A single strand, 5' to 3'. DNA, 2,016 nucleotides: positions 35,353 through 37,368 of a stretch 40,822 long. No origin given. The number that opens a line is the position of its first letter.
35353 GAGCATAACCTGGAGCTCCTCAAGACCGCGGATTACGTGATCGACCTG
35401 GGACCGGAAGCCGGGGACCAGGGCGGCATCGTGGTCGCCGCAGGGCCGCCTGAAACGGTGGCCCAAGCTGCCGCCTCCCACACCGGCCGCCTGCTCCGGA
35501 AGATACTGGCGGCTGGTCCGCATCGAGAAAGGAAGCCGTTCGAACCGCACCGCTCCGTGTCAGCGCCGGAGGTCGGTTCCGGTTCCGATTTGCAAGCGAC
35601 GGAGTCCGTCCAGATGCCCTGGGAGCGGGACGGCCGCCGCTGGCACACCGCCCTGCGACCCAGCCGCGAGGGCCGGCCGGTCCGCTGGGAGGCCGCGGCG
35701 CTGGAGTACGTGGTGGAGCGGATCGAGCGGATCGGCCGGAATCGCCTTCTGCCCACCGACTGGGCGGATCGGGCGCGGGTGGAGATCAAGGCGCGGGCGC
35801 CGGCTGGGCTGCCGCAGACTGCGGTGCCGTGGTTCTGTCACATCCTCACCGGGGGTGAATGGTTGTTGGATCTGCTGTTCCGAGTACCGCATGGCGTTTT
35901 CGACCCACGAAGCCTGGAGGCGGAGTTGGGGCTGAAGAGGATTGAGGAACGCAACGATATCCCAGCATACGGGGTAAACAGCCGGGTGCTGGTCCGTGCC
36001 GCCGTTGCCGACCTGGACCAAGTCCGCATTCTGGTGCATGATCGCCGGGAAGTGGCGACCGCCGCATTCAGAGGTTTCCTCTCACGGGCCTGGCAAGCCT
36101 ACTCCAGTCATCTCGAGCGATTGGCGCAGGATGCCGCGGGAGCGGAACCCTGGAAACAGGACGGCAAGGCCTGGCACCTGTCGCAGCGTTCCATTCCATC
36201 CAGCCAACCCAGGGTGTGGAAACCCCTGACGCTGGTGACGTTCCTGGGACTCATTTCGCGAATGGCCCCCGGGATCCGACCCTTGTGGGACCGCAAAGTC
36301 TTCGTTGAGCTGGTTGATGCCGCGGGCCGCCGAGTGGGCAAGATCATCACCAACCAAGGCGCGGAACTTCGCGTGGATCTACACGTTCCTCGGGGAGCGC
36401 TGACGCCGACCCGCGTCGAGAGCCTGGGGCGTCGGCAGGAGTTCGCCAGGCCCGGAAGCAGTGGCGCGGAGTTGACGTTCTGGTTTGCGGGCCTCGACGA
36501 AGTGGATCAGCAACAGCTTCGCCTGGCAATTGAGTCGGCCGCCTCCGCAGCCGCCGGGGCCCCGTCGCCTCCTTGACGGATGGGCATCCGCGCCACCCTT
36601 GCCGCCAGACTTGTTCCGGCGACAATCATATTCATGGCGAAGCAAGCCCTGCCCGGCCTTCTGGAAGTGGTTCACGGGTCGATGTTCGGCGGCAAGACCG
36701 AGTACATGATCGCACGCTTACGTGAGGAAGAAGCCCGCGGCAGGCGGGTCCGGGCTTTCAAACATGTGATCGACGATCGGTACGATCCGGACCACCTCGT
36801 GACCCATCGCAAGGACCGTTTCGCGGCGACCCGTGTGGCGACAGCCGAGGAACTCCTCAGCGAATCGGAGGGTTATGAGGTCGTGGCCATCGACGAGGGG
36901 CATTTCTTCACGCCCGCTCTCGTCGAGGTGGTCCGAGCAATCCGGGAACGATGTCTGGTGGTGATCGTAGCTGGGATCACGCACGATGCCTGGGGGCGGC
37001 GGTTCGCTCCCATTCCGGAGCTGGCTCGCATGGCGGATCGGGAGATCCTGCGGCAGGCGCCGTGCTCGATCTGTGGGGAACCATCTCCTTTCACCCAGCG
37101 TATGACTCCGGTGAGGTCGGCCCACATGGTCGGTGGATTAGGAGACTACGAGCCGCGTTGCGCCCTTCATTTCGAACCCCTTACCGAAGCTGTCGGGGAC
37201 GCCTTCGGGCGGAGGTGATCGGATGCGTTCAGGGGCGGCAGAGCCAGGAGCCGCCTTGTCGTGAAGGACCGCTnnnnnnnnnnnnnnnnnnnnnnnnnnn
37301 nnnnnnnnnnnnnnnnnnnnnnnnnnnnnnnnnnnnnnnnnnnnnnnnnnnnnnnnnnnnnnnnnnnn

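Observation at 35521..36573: About 350-aa C-terminal extension on the UvrA fusion with no recognisable domain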

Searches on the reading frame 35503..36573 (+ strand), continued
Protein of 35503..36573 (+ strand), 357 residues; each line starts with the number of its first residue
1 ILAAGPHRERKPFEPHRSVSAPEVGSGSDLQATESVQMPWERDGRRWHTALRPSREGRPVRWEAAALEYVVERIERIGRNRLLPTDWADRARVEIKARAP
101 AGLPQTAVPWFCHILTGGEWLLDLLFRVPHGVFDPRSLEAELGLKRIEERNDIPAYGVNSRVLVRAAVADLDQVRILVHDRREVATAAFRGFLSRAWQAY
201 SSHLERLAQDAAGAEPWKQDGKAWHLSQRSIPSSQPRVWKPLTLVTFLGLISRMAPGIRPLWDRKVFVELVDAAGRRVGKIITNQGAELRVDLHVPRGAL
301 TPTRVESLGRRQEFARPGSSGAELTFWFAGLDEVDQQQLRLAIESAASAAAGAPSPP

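Call 45: find_homologous_proteins(query=A3, max_evalue=0.00001)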
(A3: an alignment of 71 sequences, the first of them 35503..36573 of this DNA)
Query A3 (71 sequences) (357 aa, profile of the alignment): 23 proteins with E <= 0.00001 among 8000 candidates.
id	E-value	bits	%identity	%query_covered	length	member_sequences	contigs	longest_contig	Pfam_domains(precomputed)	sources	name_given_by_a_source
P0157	1.3e-139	483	33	75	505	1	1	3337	-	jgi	-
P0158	3.6e-137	475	33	98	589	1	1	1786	PF13304.13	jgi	jgi:excinuclease ABC subunit A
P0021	2.8e-129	449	35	87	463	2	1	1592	-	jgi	jgi:excinuclease ABC subunit A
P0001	8.4e-119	415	59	97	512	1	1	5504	-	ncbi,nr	ncbi:MAG TPA: excinuclease ABC subunit A, partial [Phycisphaerae bacterium]|nr:excinuclease ABC subu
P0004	3.0e-118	413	53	97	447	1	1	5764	-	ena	-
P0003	4.5e-118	412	54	99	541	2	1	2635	-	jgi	-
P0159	1.0e-117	411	61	96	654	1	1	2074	-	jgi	jgi:excinuclease ABC subunit A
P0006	1.4e-116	407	37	97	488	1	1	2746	PF13304.13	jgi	-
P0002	5.1e-112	392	59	74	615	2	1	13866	-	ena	-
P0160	1.4e-111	391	54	98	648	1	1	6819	-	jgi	-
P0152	1.3e-82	296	26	69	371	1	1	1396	-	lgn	-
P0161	9.7e-82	293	43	50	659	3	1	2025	PF00005.34,PF13304.13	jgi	jgi:excinuclease ABC subunit A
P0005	8.6e-76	273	63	65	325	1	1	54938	-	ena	-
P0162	2.5e-72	262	45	56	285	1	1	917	-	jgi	jgi:excinuclease ABC subunit A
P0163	3.5e-72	261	45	56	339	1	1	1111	-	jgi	jgi:excinuclease ABC subunit A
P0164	2.7e-70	255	42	59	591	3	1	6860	PF00005.34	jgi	jgi:excinuclease ABC subunit A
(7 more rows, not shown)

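Call 56: find_encoding_contigs(protein=P0074, flank=8000, max_places=4)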
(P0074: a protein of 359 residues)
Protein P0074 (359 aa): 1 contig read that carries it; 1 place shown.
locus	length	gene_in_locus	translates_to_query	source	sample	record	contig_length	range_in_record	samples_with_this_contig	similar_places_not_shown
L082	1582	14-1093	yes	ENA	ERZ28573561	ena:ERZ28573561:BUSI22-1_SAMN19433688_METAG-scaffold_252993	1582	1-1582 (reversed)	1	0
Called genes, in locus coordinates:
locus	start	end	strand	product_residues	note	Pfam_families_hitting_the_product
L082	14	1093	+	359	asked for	-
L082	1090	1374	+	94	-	-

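Call 57: find_encoding_contigs(protein=P0077, flank=8000, max_places=4)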
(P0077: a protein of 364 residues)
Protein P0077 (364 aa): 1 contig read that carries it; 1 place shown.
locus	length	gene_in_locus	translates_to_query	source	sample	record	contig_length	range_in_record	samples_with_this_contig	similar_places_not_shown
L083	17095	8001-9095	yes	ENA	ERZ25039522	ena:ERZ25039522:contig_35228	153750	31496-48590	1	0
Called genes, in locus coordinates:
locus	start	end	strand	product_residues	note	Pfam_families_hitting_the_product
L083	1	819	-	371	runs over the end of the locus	PF01593:Amino_oxidase (faint)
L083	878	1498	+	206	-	-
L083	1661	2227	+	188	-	-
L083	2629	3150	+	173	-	PF17755:UvrA_DNA-bind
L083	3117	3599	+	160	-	-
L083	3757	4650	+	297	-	PF00005:ABC_tran (weak)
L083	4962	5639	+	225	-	PF17760:UvrA_inter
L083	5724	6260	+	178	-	-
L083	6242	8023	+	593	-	PF00005:ABC_tran (faint), PF13304:AAA_21 (faint)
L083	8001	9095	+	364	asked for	-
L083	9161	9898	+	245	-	-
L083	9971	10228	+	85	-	-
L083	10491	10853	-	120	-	PF13560:HTH_31 (weak), PF01381:HTH_3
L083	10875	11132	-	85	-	PF05016:ParE_toxin (weak)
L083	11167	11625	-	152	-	-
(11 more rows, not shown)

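Call 58: find_encoding_contigs(protein=P0164, flank=8000, max_places=4)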
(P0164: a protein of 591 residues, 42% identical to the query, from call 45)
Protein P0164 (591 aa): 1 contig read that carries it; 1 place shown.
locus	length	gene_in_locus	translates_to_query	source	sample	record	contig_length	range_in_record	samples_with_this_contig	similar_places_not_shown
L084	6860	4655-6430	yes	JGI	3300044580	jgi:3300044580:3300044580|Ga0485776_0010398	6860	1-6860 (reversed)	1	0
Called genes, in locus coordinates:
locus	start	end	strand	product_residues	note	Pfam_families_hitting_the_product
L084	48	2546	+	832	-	PF17760:UvrA_inter, PF17755:UvrA_DNA-bind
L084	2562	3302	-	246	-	-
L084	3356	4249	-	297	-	-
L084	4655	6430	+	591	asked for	PF00005:ABC_tran (faint)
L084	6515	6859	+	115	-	?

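Call 62: search_protein_families(library=pfam, proteins=[P0051, P0052, P0078, P0079, P0088, P0089, P0105, P0110, P0136, P0071], max_evalue=5)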
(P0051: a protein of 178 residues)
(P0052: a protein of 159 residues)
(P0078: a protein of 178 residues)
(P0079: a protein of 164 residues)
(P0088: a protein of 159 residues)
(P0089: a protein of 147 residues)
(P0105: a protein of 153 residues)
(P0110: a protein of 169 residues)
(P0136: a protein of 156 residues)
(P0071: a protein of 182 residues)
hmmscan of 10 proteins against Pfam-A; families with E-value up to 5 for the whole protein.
P0051 (178 aa): 1 family
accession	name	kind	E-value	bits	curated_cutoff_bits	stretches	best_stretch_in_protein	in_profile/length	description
PF03460.22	NIR_SIR_ferr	-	0.12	12.6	24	1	107-131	4-29/69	Nitrite/Sulfite reductase ferredoxin-like half domain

P0052 (159 aa): 0 families

P0078 (178 aa): 2 families
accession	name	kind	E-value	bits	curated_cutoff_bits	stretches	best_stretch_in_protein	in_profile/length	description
PF08186.16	Wound_ind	-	0.13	13.1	25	1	3-30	4-28/44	Wound-inducible basic protein family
PF15320.11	RAM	-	0.14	13.2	25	1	12-40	9-37/83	mRNA cap methylation, RNMT-activating mini protein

P0079 (164 aa): 1 family
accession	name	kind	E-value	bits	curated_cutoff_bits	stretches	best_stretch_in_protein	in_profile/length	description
PF15468.11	DUF4636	-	0.18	12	27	1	11-46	149-183/243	Domain of unknown function (DUF4636)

P0088 (159 aa): 0 families

P0089 (147 aa): 0 families

P0105 (153 aa): 0 families

P0110 (169 aa): 0 families

P0136 (156 aa): 0 families

P0071 (182 aa): 0 families

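Call 63: search_protein_families(library=pfam, proteins=[P0016, P0025, P0030, P0038, P0060, P0049, P0053, P0132, P0097, P0101], max_evalue=5)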
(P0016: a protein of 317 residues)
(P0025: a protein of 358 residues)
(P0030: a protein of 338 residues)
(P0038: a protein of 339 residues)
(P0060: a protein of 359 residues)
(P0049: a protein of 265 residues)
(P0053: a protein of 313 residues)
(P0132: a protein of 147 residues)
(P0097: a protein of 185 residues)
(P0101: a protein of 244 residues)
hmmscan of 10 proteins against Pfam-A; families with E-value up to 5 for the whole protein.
P0016 (317 aa): 0 families

P0025 (358 aa): 1 family
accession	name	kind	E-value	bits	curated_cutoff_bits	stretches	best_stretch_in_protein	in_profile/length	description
PF13565.12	HTH_32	-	7.8e-05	23.6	33.7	2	231-275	22-57/73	Homeodomain-like domain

P0030 (338 aa): 0 families

P0038 (339 aa): 1 family
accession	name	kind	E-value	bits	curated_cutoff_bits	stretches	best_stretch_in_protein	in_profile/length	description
PF19135.5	DUF5818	-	0.49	10.4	27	1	100-119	6-25/57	Protein of unknown function (DUF5818)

P0060 (359 aa): 0 families

P0049 (265 aa): 1 family
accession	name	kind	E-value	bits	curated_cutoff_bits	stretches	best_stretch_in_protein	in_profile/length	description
PF15225.11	IL32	-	0.13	13.1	27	1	138-172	28-61/100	Interleukin 32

P0053 (313 aa): 1 family
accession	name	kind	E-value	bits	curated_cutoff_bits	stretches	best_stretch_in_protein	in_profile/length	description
PF13565.12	HTH_32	-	0.02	15.9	33.7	1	3-57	9-56/73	Homeodomain-like domain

P0132 (147 aa): 1 family
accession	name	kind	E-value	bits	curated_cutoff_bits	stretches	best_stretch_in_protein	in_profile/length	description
PF24538.1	DUF7599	-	0.16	12.1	27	1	90-111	24-45/85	Domain of unknown function (DUF7599)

P0097 (185 aa): 0 families

P0101 (244 aa): 1 family
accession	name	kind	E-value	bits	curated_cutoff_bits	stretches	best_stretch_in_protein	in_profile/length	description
PF13565.12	HTH_32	-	0.073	14.1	33.7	1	45-97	9-54/73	Homeodomain-like domain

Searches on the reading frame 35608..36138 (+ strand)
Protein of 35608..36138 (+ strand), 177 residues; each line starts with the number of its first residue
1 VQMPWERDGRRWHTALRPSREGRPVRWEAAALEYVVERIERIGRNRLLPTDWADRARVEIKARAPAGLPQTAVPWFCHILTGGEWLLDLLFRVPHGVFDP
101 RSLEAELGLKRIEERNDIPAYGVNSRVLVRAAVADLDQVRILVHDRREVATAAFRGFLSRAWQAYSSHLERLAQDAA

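Call 60: predict_structure(alignment_id=A4)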
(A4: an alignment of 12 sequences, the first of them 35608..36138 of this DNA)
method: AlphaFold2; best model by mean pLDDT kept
length: 177 residues; sequences in the alignment: 12
mean_pLDDT: 93.4   pTM: 0.89
mean pLDDT of the five models: 93.4, 92.4, 91.4, 90.4, 90.1
residues with pLDDT >= 90: 152; 70-90: 21; 50-70: 4; < 50: 0
segments of 3 or more residues with pLDDT < 50: none
pLDDT, mean of each block of 10 residues (from residue 1): 93 96 95 98 96 97 95 96 95 97 93 78 80 93 96 98 97 89
secondary structure, 60 per line:
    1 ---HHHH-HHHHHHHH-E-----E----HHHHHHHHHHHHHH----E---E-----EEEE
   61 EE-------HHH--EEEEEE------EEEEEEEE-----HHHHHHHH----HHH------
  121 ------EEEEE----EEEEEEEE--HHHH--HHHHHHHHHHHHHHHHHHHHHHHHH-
elements in order: H4-7 H9-16 H29-42 E57-62 E75-80 E87-94 H100-107 E127-131 E136-143 H146-149 H152-176

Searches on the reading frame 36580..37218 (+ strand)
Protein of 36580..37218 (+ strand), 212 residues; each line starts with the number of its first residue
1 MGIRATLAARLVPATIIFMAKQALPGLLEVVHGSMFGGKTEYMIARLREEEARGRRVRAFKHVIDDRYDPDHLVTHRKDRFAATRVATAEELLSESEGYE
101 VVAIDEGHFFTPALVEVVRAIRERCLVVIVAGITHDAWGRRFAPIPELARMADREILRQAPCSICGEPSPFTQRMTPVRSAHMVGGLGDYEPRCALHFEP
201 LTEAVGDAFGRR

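Call 20: search_protein_families(library=pfam, proteins=[window:36580-37218:+], max_evalue=0.001)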
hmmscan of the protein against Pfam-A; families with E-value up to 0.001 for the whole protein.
window:36580-37218:+ (212 aa): 1 family
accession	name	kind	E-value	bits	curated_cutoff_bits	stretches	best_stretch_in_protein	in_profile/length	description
PF00265.24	TK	-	1.7e-28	100.1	20.6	1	27-198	2-176/176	Thymidine kinase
